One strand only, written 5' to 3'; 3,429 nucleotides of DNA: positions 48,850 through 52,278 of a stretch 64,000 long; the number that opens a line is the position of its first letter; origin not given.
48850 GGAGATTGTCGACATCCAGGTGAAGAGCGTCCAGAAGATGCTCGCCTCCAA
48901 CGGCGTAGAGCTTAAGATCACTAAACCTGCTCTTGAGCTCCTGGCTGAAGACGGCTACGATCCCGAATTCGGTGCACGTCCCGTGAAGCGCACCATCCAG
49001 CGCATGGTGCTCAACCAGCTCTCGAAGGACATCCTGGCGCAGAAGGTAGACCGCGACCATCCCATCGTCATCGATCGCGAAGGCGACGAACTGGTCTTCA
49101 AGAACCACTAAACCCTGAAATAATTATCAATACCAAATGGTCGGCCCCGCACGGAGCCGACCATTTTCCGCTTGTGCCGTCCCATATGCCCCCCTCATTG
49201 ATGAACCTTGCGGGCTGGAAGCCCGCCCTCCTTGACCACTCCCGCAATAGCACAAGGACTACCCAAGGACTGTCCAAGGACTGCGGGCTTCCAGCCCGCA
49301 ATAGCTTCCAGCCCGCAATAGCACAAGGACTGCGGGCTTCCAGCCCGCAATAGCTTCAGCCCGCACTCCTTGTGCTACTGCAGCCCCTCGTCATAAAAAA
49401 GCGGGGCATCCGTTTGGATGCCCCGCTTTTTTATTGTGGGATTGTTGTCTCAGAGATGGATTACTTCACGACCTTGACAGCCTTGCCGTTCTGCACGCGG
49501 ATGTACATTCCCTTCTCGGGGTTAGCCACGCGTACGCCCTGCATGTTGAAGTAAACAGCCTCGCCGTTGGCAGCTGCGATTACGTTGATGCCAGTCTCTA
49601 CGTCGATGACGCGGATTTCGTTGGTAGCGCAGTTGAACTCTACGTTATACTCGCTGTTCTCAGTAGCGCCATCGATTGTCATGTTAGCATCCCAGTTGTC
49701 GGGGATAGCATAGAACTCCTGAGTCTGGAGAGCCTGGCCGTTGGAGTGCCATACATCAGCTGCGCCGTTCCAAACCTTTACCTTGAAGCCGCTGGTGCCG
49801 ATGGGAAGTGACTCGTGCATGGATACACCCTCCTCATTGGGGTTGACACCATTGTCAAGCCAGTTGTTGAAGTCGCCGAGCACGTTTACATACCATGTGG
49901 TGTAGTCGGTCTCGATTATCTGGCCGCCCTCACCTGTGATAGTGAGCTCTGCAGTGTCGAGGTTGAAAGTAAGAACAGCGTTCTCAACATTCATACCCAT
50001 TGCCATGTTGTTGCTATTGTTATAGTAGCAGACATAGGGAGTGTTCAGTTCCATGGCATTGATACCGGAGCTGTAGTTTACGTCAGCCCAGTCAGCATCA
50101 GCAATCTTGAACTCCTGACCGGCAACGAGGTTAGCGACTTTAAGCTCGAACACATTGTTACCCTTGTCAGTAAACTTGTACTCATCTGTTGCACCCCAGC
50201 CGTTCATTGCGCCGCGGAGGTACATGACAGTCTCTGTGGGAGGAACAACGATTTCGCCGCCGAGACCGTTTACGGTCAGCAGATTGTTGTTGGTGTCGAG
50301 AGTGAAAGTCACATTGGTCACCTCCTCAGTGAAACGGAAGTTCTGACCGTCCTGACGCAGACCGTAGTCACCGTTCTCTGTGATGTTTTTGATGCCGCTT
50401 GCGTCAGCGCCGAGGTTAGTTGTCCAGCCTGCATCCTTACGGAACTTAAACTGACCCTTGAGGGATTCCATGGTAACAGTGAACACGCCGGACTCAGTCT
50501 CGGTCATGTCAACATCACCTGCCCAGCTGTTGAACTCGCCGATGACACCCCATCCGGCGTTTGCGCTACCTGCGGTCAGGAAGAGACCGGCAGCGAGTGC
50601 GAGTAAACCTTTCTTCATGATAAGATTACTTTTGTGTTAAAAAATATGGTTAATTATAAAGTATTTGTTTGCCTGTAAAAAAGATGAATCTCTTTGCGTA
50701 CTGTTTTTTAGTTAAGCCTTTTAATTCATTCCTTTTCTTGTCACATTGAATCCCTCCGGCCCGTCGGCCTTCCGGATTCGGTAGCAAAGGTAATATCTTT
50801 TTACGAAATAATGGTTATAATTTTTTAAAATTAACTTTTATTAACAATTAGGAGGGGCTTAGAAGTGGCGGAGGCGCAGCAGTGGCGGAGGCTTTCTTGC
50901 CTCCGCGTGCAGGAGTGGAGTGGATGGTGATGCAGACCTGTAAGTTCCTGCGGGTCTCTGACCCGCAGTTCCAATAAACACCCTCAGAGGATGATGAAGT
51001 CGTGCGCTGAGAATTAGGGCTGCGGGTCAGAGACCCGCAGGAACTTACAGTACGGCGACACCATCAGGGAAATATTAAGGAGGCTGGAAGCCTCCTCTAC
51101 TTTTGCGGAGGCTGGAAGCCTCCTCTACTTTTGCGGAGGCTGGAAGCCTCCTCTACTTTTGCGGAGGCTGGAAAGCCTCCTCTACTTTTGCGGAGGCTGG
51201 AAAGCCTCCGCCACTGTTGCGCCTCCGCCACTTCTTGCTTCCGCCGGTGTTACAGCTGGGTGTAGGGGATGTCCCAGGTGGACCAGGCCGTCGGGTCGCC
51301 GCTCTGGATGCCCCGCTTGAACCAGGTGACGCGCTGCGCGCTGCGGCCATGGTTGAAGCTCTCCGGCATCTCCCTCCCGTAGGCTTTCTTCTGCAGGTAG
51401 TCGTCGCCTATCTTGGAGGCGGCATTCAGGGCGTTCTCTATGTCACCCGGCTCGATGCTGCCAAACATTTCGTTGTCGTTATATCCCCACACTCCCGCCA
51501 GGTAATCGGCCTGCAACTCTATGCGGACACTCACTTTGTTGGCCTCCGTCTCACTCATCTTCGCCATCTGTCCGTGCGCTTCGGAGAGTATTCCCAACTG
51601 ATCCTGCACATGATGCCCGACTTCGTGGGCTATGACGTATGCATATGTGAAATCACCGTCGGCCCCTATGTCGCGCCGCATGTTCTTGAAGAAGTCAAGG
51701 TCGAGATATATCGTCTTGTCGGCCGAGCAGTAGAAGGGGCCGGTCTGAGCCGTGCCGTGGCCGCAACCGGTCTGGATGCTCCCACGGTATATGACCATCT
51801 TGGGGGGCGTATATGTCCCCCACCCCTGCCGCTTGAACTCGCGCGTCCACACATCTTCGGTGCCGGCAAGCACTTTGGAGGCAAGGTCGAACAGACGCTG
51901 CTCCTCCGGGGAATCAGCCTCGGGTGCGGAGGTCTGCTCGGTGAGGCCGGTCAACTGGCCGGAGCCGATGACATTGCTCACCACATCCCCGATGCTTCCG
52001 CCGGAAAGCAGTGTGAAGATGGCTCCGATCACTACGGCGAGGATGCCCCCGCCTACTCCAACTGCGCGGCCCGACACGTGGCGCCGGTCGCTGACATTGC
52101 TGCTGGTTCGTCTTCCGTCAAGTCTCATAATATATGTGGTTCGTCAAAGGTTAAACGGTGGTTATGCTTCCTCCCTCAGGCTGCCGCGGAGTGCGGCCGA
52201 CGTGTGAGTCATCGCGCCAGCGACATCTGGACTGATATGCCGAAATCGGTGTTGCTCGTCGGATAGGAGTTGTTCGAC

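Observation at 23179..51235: Covarying 17-bp triloop hairpin family with GTAG/GTGG feet: candidate REP/RAYT-type system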

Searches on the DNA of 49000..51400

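Call 12: search_rna_families(source=window, start=49000, end=51400, threshold=evalue, max_evalue=1)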
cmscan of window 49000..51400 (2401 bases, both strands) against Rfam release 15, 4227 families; matches with E-value up to 1: 7.
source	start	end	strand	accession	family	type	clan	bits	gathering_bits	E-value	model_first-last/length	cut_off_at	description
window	51100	51222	+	RF02809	RsmW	Gene; sRNA;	CL00106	32.7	52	0.0042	1-124/124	no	RsmW RNA family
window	50941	51047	+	RF03968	mir-8934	Gene; miRNA;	-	32.6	100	0.016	1-88/88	no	mir-8934 microRNA precursor family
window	49209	49300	-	RF00926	MIR1151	Gene; miRNA;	-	29.9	90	0.063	1-110/110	no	MIR1151 microRNA precursor family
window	49313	49383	-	RF04299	MIR814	Gene; miRNA;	-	26.1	90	0.064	13-71/83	no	MIR814 microRNA precursor family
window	49318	49433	-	RF02420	Bp1_162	Gene; sRNA;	-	23.2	50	0.59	1-100/100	no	Burkholderia sRNA Bp1_Cand612_SIPHT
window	51021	51114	-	RF00081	ArcZ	Gene; sRNA;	-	21.8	66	0.093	1-106/106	no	ArcZ RNA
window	49395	49486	+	RF02424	Bp2_287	Gene; sRNA;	-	17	70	0.69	1-174/174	no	Burkholderia sRNA Bp2_Cand287_SIPHT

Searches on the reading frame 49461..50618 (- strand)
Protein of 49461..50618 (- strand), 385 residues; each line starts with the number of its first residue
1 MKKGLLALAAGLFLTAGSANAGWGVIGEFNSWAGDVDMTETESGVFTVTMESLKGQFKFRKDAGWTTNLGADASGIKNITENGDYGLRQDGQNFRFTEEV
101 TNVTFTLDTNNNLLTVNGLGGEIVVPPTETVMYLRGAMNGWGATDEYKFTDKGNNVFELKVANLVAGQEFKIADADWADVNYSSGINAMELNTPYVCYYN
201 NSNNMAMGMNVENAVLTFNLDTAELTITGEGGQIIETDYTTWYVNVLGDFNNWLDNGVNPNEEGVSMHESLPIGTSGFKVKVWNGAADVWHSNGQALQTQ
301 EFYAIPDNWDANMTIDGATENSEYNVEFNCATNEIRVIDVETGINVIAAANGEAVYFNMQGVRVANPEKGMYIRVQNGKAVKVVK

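Call 7: search_protein_families(library=pfam, proteins=[window:49461-50618:-])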
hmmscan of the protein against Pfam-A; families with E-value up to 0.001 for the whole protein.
window:49461-50618:- (385 aa): 1 family
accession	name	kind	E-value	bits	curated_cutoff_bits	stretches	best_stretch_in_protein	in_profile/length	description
PF22058.2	X25_BaPul_like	-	0.00033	21.1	27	0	139-219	16-79/87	Pullulanase X25 domain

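Call 10: find_encoding_contigs(protein=window:49461-50618:-, flank=10000, max_places=10)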
Protein window:49461-50618:- (385 aa): 7 contigs read that carry it; 6 places shown.
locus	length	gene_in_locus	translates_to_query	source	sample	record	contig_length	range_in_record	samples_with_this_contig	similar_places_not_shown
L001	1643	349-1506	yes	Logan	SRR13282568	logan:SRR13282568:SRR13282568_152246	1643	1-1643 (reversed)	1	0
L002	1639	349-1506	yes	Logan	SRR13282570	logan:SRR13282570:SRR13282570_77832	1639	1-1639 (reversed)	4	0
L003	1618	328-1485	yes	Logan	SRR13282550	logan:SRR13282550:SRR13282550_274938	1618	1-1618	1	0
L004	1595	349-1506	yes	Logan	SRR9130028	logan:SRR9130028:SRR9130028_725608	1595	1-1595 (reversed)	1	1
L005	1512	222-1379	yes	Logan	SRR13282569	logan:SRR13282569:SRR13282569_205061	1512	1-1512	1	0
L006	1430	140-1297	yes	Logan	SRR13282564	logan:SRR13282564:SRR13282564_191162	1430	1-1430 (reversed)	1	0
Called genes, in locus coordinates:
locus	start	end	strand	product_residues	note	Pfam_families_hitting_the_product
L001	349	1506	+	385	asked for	-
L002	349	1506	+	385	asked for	-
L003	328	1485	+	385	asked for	-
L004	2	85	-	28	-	?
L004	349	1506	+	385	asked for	-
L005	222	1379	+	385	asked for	-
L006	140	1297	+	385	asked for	-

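Call 17: find_homologous_proteins(query=window:49461-50618:-, max_evalue=1e-10)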
Query window:49461-50618:- (385 aa): 100 proteins with E <= 1e-10 among 7743 candidates.
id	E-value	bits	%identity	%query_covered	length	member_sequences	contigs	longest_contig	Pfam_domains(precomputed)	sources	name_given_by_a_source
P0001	2.4e-255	865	100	100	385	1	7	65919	-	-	-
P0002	1.2e-192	658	79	60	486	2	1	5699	-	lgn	-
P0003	3.6e-183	627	74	100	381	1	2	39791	-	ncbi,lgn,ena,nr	ncbi:MAG: hypothetical protein K2O24_03875 [Muribaculaceae bacterium]|nr:hypothetical protein [Murib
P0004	1.3e-126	441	38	90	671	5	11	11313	-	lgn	-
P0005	1.8e-112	394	40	61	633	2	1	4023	PF13995.13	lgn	-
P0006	3.5e-91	324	43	93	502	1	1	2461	-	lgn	-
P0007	1.1e-78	283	49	78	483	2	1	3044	-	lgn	-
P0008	1.8e-68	250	38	96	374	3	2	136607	PF16411.11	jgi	jgi:hypothetical protein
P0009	3.9e-68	249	36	93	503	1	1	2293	-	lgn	-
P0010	2.0e-67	246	38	71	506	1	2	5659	-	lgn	-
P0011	3.2e-67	246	42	98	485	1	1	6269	-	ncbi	-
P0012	8.4e-64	234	41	52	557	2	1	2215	PF16738.11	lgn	-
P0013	1.4e-63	234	34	78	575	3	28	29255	-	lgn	-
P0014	3.3e-63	232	38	97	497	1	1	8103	-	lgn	-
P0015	8.2e-62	228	36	94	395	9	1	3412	-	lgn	-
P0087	2.2e-13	68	46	14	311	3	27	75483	-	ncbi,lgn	-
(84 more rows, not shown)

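Call 18: find_encoding_contigs(protein=P0003, flank=6000, max_places=4)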
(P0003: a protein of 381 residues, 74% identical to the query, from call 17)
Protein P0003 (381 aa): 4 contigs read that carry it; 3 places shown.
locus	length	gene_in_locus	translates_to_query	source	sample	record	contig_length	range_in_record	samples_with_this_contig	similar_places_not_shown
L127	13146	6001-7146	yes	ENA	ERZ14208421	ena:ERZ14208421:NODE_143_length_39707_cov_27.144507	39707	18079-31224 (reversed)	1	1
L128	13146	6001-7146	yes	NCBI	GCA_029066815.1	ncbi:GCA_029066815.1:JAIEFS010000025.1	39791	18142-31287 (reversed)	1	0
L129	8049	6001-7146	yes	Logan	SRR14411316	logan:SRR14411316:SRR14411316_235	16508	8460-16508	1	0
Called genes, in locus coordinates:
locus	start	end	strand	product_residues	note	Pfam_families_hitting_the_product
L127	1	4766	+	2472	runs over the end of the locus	PF14349:SprA_N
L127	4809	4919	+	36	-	-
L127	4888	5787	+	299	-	PF04228:Zn_peptidase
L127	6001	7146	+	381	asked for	-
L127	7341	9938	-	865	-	PF02861:Clp_N, PF23569:NBD_SMAX1, PF00004:AAA, PF17871:AAA_lid_9, PF07724:AAA_2, PF00004:AAA, PF07728:AAA_5, PF10431:ClpB_D2-small, +8 more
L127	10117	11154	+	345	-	PF00480:ROK, PF02685:Glucokinase (weak)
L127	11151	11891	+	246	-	PF10728:DUF2520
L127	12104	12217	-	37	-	-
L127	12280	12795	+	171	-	PF00702:Hydrolase (weak), PF13419:HAD_2 (weak)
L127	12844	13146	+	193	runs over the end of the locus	PF02545:Maf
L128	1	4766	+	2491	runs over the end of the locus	PF14349:SprA_N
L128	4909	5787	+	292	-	PF04228:Zn_peptidase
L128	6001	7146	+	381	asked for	-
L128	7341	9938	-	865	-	PF02861:Clp_N, PF23569:NBD_SMAX1, PF00004:AAA, PF17871:AAA_lid_9, PF07724:AAA_2, PF00004:AAA, PF07728:AAA_5, PF10431:ClpB_D2-small, +8 more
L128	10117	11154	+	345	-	PF00480:ROK, PF02685:Glucokinase (weak)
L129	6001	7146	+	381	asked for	-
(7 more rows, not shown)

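Call 19: find_encoding_contigs(protein=P0002, flank=6000, max_places=4)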
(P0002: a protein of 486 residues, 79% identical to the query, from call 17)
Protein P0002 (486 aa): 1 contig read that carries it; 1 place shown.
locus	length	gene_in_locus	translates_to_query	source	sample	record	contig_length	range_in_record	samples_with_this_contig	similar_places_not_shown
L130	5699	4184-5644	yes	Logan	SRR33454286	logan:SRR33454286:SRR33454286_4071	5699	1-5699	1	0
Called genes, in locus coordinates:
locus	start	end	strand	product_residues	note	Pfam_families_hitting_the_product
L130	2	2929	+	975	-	?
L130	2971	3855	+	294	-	PF04228:Zn_peptidase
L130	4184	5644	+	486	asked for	-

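Call 65: find_encoding_contigs(protein=P0087, flank=10000, max_places=10)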
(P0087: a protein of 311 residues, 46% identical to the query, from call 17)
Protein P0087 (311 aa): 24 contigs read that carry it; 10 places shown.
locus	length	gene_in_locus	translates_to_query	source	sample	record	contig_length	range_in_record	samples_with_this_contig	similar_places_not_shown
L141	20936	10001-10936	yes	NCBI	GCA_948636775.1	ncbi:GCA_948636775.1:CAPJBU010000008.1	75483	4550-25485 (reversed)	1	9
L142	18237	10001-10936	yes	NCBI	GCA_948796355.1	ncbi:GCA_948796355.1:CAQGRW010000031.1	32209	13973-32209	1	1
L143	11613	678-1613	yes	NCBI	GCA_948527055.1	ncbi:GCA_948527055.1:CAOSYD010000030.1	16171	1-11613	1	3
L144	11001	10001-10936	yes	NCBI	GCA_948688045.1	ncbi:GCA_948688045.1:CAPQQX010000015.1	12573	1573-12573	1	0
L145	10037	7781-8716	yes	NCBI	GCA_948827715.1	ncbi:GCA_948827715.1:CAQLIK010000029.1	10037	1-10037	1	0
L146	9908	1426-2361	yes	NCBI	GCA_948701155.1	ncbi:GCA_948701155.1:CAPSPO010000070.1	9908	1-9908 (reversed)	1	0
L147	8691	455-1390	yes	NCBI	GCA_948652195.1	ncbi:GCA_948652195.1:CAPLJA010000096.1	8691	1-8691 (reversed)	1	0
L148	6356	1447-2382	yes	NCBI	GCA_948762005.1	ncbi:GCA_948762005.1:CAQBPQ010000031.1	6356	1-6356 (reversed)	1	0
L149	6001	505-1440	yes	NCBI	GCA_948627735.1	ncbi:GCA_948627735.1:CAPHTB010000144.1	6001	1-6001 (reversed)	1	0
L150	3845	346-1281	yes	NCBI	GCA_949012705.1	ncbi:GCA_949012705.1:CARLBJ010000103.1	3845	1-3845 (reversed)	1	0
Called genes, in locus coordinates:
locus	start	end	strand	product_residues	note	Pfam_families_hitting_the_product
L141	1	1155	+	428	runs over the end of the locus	PF28574:Transporter_N, PF28560:PCD-like, PF28576:Transporter_C, PF02687:FtsX (weak)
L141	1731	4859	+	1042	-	PF13620:CarboxypepD_reg, PF13715:CarbopepD_reg_2, PF07715:Plug, PF00593:TonB_dep_Rec_b-barrel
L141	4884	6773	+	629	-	PF07980:SusD_RagB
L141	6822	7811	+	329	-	-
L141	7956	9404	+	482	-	PF26120:CBM_1st_SusF (faint)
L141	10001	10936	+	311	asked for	-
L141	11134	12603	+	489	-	PF19295:SufBD_N, PF01458:SUFBD_core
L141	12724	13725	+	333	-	PF02562:PhoH, PF13245:AAA_19 (weak), PF13604:AAA_30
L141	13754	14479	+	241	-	PF09640:DUF2027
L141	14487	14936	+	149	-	PF05117:DUF695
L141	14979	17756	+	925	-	PF00128:Alpha-amylase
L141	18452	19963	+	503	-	PF13328:HD_4, PF04607:RelA_SpoT, PF02824:TGS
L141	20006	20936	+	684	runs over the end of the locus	PF07698:7TM-7TMR_HD, PF01966:HD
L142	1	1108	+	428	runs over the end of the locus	PF28574:Transporter_N, PF28560:PCD-like, PF28576:Transporter_C, PF02687:FtsX (weak)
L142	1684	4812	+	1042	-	PF13620:CarboxypepD_reg, PF13715:CarbopepD_reg_2, PF07715:Plug, PF00593:TonB_dep_Rec_b-barrel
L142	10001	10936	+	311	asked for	-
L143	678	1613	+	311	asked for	-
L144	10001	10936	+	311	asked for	-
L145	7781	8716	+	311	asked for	-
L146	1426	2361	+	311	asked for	-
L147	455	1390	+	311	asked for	-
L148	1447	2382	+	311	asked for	-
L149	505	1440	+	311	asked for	-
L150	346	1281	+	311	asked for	-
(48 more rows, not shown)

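Call 66: find_encoding_contigs(protein=P0013, flank=10000, max_places=10)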
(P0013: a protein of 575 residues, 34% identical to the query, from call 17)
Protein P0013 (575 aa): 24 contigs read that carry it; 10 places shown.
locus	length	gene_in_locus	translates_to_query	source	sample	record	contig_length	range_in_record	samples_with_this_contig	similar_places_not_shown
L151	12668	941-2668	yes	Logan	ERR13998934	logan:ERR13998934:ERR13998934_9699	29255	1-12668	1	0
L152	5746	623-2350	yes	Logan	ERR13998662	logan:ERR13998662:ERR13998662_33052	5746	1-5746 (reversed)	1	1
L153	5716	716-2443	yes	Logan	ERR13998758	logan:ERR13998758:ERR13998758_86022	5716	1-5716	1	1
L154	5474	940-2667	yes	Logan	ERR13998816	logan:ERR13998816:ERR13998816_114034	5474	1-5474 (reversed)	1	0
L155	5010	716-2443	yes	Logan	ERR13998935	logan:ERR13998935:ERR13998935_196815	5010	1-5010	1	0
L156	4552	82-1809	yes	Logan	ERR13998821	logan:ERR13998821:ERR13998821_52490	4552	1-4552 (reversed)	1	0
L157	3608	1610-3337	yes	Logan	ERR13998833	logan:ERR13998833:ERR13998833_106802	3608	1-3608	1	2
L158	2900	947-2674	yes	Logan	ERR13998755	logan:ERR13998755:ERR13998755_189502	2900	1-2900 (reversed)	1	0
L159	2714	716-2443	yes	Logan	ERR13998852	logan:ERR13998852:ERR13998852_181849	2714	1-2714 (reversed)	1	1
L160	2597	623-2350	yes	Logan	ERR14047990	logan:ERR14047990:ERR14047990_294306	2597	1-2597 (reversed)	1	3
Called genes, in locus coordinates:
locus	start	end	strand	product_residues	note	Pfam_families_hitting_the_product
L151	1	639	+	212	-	?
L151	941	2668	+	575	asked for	-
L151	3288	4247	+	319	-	PF00291:PALP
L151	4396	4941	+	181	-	PF01757:Acyl_transf_3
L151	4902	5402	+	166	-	PF01757:Acyl_transf_3 (weak)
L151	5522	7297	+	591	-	PF13177:DNA_pol3_delta2, PF13401:AAA_22 (faint), PF00004:AAA, PF22608:DNAX_ATPase_lid, PF12169:DNA_pol3_gamma3, PF28557:DUF8439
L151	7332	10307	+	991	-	PF07719:TPR_2 (faint), PF13525:YfiO (faint), PF12895:ANAPC3 (faint), PF09976:TPR_21 (faint), PF13174:TPR_6 (faint), PF24575:TPR_Slam (faint), PF13432:TPR_16 (weak), PF13424:TPR_12 (weak), +10 more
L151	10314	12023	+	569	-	-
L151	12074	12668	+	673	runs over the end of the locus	PF02922:CBM_48, PF00128:Alpha-amylase, PF02806:Alpha-amylase_C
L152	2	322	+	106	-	?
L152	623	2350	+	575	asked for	-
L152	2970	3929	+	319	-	PF00291:PALP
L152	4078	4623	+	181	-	PF01757:Acyl_transf_3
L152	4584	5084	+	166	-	PF01757:Acyl_transf_3 (weak)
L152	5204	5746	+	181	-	?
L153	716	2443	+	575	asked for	-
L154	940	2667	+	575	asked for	-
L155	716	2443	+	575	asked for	-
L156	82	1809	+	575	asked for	-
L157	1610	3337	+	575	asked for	-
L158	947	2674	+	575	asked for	-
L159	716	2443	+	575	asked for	-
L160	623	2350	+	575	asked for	-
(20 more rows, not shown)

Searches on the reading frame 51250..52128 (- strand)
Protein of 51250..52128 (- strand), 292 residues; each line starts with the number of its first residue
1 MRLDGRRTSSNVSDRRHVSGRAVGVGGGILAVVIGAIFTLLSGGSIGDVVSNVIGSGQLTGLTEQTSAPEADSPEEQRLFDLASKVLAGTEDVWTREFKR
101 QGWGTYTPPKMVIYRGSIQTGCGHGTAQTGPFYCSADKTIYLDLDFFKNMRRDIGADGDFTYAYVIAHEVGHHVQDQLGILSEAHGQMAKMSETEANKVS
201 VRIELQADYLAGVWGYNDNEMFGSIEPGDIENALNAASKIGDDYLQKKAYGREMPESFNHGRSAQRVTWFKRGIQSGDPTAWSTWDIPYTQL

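Call 7: search_protein_families(library=pfam, proteins=[window:51250-52128:-])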
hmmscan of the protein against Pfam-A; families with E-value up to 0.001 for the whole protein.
window:51250-52128:- (292 aa): 1 family
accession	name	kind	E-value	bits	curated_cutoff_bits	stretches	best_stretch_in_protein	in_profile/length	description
PF04228.19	Zn_peptidase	-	6.9e-94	315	23.2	1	1-282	1-287/290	Putative neutral zinc metallopeptidase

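Call 48: find_encoding_contigs(protein=window:51250-52128:-, flank=10000, max_places=10)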
Protein window:51250-52128:- (292 aa): 8 contigs read that carry it; 8 places shown.
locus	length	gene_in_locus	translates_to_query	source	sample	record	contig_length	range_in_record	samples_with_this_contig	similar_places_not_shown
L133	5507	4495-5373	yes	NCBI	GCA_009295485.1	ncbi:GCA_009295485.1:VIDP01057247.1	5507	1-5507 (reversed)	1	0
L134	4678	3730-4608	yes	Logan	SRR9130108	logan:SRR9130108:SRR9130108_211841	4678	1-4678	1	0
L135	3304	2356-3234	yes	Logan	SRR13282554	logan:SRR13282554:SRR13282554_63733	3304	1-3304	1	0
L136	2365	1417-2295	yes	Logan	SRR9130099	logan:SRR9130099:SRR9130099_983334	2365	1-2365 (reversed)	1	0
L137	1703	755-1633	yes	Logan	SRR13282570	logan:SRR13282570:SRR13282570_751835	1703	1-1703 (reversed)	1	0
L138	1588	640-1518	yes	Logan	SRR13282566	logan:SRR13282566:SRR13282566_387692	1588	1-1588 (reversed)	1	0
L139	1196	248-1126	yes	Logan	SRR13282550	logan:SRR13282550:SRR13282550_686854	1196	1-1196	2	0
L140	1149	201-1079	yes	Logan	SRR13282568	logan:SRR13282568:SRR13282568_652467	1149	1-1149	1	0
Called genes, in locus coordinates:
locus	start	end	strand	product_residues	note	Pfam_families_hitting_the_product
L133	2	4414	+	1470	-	?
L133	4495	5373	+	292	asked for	PF04228:Zn_peptidase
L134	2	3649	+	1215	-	?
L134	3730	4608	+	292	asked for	PF04228:Zn_peptidase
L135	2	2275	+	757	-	?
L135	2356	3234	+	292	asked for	PF04228:Zn_peptidase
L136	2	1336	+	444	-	?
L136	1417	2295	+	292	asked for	PF04228:Zn_peptidase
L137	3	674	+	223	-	?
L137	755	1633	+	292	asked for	PF04228:Zn_peptidase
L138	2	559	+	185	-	?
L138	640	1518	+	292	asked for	PF04228:Zn_peptidase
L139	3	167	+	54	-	?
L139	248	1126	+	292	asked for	PF04228:Zn_peptidase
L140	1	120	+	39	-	?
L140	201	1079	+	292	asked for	PF04228:Zn_peptidase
